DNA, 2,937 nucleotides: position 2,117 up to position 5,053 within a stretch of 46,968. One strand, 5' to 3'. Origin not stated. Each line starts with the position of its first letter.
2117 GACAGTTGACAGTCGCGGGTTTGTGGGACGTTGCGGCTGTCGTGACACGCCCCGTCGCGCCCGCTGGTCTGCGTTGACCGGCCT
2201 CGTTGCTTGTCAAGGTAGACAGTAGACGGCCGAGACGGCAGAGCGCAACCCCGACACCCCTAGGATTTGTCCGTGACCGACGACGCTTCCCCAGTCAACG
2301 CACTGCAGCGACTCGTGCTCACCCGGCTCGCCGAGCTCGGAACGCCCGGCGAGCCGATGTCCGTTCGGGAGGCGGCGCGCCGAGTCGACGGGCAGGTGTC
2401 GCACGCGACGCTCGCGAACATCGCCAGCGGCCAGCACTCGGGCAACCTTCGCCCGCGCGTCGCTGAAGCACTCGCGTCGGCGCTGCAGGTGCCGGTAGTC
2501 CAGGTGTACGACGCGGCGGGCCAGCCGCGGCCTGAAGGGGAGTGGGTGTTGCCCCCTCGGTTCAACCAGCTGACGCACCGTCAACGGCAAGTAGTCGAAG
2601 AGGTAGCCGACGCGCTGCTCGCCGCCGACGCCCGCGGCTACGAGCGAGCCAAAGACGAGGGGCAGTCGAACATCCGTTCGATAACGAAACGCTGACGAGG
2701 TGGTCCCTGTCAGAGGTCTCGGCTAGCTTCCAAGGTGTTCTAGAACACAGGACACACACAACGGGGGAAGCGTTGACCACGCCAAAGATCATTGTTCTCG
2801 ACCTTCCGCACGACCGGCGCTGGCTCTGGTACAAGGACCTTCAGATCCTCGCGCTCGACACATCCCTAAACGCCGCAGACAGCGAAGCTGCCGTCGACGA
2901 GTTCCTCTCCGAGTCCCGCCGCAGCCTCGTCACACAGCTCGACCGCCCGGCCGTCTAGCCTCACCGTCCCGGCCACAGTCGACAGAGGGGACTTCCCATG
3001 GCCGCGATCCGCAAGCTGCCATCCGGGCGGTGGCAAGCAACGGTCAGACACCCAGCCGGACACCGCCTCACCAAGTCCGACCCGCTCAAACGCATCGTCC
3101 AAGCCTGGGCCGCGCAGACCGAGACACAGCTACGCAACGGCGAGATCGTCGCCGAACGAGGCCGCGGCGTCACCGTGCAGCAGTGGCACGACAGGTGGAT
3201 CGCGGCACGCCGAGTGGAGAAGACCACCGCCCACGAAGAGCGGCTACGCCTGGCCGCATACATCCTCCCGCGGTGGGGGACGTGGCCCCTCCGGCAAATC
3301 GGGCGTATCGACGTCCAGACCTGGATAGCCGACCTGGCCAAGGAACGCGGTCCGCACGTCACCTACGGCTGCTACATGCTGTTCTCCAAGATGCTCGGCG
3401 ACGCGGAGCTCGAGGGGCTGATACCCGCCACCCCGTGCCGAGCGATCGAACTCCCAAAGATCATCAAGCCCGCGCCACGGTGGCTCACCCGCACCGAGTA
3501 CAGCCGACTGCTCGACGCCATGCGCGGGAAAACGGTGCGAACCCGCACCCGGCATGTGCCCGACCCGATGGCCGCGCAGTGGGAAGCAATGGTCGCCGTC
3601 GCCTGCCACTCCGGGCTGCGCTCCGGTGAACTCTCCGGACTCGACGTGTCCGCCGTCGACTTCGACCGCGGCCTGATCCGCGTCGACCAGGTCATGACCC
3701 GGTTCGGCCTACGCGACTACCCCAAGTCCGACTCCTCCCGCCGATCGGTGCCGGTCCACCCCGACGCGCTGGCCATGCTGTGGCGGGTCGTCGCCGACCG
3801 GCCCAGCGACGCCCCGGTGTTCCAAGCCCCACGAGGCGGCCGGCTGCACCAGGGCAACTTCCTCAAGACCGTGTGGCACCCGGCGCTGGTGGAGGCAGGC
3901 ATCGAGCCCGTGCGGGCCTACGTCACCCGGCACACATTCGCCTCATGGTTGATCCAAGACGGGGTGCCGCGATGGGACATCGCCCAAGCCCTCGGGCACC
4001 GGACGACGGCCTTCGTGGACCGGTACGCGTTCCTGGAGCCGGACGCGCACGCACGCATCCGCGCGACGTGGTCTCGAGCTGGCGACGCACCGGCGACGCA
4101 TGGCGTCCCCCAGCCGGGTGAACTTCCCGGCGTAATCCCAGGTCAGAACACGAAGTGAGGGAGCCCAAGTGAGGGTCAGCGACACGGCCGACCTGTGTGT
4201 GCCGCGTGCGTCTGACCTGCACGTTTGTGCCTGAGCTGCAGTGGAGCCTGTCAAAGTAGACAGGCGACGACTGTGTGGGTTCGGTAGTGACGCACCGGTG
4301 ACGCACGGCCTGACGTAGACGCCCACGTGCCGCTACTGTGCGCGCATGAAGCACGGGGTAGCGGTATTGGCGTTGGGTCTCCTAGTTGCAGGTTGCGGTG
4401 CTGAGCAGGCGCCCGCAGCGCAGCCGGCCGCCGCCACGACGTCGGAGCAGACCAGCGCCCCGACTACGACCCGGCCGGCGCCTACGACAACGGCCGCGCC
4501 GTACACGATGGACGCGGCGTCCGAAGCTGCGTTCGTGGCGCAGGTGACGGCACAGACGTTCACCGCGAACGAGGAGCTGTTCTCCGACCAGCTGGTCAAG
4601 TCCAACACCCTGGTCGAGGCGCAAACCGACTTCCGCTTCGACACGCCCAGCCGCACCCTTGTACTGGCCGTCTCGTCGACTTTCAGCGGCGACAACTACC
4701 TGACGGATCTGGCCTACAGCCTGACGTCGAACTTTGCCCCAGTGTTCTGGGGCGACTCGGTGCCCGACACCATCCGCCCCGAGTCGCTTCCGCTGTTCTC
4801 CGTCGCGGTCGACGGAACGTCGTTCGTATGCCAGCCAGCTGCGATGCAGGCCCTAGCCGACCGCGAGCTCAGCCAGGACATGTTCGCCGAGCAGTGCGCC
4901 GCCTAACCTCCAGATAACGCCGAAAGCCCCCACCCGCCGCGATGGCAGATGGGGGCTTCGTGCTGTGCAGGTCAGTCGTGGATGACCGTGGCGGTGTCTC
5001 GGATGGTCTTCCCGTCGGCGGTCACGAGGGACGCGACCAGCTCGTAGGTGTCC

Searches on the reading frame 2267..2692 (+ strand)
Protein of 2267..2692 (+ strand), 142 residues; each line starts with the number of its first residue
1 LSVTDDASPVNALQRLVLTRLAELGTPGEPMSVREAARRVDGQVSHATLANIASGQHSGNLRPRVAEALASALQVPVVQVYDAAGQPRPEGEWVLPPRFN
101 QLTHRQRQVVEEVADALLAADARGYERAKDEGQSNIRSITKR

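Call 22: search_protein_families(library=pfam, max_evalue=0.01, proteins=[window:2267-2692:+])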
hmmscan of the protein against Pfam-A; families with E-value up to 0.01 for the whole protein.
window:2267-2692:+ (142 aa): 2 families
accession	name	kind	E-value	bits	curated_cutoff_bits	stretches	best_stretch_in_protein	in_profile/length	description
PF01381.28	HTH_3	-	0.0004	20.8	23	1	31-77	10-52/55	Helix-turn-helix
PF13560.12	HTH_31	-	0.00051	20.7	27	1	31-78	15-59/64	Helix-turn-helix domain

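Call 23: search_protein_families(library=phrogs, max_evalue=0.01, proteins=[window:2267-2692:+])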
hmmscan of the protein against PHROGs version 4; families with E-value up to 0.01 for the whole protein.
window:2267-2692:+ (142 aa): 2 families
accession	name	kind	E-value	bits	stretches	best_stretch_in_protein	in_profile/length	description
phrog_12831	-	transcription regulation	2.8e-06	28.3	1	35-130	23-128/151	transcriptional repressor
phrog_20450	-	transcription regulation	0.0027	18.5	1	65-123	69-129/187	transcriptional repressor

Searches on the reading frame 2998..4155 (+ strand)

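Call 22: search_protein_families(library=pfam, max_evalue=0.01, proteins=[window:2998-4155:+])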
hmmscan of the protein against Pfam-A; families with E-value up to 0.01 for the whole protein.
window:2998-4155:+ (386 aa): 2 families
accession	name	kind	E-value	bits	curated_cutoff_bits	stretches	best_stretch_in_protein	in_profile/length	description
PF00589.27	Phage_integrase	-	3.2e-20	73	27.1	1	162-344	2-166/172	Phage integrase family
PF14659.12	Phage_int_SAM_3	-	0.0036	17.9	22.6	1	59-113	1-57/58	Phage integrase, N-terminal SAM-like domain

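Call 23: search_protein_families(library=phrogs, max_evalue=0.01, proteins=[window:2998-4155:+])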
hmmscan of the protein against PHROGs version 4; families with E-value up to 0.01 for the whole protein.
window:2998-4155:+ (386 aa): 5 families
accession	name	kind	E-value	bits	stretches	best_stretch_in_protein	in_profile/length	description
phrog_1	-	integration and excision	2.5e-52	180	1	5-366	115-455/611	integrase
phrog_216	-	integration and excision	1.8e-23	84.1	1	139-354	32-232/301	integrase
phrog_35951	-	unknown function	2.6e-08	35.2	1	292-361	8-81/97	-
phrog_7685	-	integration and excision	0.00016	22.3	1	243-336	123-212/240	integrase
phrog_34557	-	integration and excision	0.0032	18.2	1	304-348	124-168/183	integrase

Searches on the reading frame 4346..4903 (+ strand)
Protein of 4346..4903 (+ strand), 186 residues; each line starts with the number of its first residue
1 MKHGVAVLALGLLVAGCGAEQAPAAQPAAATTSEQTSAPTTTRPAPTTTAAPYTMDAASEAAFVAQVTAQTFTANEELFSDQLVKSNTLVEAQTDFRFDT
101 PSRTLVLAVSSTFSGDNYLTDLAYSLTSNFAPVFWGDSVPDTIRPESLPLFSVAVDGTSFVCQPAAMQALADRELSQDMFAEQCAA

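Call 22: search_protein_families(library=pfam, max_evalue=0.01, proteins=[window:4346-4903:+])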
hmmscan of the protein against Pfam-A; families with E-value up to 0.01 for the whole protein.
window:4346-4903:+ (186 aa): 0 families

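Call 23: search_protein_families(library=phrogs, max_evalue=0.01, proteins=[window:4346-4903:+])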
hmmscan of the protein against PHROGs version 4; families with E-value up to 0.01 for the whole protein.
window:4346-4903:+ (186 aa): 1 family
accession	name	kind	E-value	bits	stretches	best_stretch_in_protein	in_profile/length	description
phrog_19157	-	unknown function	0.0073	17.3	0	6-53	10-58/162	-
